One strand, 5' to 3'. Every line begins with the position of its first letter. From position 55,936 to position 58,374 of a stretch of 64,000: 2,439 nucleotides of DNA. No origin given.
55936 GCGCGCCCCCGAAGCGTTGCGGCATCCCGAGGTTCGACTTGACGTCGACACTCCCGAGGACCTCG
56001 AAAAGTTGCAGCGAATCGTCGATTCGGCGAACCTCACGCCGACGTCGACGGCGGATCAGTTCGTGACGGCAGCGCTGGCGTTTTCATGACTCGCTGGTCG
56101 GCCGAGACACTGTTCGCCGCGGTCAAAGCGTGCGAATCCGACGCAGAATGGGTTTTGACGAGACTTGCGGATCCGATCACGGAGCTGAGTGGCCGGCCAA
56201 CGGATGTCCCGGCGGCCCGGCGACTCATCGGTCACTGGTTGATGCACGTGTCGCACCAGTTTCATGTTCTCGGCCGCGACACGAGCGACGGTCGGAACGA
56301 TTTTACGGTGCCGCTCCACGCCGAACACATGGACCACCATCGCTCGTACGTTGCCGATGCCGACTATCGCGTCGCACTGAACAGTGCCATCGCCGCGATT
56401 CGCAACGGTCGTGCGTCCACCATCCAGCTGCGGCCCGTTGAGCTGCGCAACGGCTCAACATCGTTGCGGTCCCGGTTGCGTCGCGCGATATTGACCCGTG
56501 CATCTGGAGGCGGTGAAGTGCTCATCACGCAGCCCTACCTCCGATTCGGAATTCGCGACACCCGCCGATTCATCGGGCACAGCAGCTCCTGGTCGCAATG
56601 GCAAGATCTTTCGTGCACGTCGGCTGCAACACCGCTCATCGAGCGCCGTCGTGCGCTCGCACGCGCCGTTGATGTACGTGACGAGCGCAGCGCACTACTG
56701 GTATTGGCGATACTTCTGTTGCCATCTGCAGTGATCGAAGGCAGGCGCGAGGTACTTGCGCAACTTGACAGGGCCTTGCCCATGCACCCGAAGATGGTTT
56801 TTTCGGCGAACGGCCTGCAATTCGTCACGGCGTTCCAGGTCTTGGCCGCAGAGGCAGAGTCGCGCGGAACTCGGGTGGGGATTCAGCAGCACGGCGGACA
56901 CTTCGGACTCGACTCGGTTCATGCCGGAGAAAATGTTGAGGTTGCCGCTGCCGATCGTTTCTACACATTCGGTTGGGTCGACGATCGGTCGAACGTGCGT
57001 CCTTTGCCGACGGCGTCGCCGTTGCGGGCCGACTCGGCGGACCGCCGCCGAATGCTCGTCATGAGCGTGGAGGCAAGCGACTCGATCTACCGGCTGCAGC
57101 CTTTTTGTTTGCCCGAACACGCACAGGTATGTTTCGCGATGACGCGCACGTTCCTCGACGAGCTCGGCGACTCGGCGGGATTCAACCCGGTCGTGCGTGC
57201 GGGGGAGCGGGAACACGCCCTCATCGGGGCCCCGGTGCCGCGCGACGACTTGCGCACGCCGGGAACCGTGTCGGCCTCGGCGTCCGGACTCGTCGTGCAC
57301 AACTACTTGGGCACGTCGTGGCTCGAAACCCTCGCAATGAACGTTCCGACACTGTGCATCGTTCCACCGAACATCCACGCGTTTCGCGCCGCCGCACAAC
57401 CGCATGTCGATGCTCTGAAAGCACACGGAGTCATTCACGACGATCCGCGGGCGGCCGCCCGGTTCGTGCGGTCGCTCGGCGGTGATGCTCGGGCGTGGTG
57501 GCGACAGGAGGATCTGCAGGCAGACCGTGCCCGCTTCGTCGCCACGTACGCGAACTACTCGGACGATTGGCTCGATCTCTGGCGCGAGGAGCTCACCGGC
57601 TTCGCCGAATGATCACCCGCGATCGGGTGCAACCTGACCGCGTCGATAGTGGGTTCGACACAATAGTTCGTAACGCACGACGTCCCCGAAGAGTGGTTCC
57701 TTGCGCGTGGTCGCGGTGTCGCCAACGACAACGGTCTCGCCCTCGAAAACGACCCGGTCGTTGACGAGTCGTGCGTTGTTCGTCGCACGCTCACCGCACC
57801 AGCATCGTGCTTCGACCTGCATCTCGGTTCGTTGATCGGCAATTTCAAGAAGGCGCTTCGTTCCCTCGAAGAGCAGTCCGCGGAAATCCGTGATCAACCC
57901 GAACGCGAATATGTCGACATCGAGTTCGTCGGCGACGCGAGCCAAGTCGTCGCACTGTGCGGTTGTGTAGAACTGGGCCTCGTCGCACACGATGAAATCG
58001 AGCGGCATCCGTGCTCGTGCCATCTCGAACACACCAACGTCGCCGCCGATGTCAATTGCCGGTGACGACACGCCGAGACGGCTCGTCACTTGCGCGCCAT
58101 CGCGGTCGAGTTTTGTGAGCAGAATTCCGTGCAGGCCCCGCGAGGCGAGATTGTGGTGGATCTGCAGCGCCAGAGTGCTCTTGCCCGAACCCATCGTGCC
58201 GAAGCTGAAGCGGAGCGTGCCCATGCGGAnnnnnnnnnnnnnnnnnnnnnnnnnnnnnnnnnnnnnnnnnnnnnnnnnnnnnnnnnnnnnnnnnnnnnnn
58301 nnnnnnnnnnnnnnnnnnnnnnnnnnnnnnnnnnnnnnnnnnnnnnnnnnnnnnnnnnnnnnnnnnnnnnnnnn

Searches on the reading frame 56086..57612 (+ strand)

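Call 88: search_protein_families(library=pfam, proteins=[window:56086-57612:+], max_evalue=0.00001)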
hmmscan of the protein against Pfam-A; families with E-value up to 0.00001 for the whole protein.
window:56086-57612:+ (508 aa): 0 families

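Call 91: search_protein_families(library=ncbifam, proteins=[window:56086-57612:+], max_evalue=0.000001)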
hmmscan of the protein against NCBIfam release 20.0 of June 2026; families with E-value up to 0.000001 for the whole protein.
window:56086-57612:+ (508 aa): 1 family
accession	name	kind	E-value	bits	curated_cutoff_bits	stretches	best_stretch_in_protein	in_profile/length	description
TIGR04331.1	o_ant_LIC12162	subfamily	1.3e-41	143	225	1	167-503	232-585/585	LIC12162 family transferase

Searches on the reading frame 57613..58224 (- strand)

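Call 91: search_protein_families(library=ncbifam, proteins=[window:57613-58224:-], max_evalue=0.000001)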
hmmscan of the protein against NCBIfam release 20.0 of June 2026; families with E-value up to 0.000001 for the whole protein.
window:57613-58224:- (203 aa): 5 families
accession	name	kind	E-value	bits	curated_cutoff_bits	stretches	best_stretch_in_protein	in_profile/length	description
NF003297.0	PRK04296.1-2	equivalog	1.3e-75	253.8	252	1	1-200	1-200/216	thymidine kinase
NF003300.0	PRK04296.1-5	equivalog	8.8e-40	136.6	195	1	1-195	1-189/194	thymidine kinase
NF003299.0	PRK04296.1-4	equivalog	4.3e-32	111.5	284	1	1-171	1-174/191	thymidine kinase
NF003298.0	PRK04296.1-3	equivalog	1.4e-29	103.2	375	1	1-194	1-187/205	thymidine kinase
NF003296.0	PRK04296.1-1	equivalog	3.7e-14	53.2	183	1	3-172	9-178/195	thymidine kinase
